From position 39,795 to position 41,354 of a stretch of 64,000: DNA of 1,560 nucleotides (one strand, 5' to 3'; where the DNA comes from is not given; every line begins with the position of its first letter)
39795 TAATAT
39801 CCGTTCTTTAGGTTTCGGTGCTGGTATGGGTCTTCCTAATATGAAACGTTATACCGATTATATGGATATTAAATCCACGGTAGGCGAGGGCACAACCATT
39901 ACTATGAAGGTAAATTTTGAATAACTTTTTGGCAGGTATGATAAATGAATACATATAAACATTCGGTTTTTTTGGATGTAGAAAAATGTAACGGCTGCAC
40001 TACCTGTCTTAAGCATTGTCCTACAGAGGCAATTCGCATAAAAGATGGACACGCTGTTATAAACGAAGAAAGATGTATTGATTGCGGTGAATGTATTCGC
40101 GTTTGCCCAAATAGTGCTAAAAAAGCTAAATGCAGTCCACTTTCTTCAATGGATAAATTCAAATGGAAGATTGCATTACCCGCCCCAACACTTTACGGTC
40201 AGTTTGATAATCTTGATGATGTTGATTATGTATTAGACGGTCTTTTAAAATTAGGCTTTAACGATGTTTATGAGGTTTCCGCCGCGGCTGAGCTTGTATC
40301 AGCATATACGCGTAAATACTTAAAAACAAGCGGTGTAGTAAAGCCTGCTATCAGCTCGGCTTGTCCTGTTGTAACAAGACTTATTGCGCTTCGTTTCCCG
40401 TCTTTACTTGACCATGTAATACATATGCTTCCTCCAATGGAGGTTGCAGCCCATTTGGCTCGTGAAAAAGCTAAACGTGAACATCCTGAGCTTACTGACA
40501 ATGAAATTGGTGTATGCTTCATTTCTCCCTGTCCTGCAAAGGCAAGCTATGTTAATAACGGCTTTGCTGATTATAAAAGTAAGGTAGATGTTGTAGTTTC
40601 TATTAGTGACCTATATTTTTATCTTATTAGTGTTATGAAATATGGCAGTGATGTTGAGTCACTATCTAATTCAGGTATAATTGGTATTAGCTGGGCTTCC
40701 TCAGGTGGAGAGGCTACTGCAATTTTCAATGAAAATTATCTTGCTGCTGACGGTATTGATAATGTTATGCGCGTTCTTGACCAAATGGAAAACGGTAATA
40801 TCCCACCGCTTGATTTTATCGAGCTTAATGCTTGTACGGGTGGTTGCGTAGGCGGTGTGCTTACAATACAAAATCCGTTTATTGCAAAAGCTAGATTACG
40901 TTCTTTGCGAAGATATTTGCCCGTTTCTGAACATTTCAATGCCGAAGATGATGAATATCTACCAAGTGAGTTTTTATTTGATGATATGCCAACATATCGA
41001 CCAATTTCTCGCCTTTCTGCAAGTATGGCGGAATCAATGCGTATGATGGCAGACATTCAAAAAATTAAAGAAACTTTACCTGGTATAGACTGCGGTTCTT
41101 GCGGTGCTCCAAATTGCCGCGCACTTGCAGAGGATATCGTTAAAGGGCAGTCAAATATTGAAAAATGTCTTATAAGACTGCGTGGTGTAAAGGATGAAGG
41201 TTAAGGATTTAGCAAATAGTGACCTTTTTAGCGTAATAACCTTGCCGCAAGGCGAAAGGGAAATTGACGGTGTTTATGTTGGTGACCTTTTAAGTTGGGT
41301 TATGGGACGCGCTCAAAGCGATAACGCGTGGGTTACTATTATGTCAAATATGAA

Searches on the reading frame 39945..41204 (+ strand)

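Call 84: search_protein_families(library=pfam, proteins=[window:39945-41204:+], max_evalue=0.00001)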
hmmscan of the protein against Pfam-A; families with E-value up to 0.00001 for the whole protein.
window:39945-41204:+ (419 aa): 9 families
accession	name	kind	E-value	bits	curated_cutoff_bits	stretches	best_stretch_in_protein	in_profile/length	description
PF02906.19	Fe_hyd_lg_C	-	1.4e-28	100.6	22.1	1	76-304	4-244/245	Iron only hydrogenase large subunit, C-terminal domain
PF04060.18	FeS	-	5.5e-13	48.8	23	1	378-409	1-32/33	Putative Fe-S cluster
PF00037.32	Fer4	-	4.9e-11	42.4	21.1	2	38-58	2-22/24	4Fe-4S binding domain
PF13237.11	Fer4_10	-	1.6e-10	41.1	25.5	1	8-55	2-53/53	4Fe-4S dicluster domain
PF13187.11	Fer4_9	-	5.1e-09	36.5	27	1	14-57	1-50/52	4Fe-4S dicluster domain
PF12838.12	Fer4_7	-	6.8e-09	36.5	27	1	14-57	1-51/52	4Fe-4S dicluster domain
PF12837.12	Fer4_6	-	3e-08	33.7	25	1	37-56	2-21/24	4Fe-4S binding domain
PF12797.12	Fer4_2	-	5.8e-08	32.6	24.5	0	36-55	2-21/22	4Fe-4S binding domain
PF14697.11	Fer4_21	-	6.4e-06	26.6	35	0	37-61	1-25/59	4Fe-4S dicluster domain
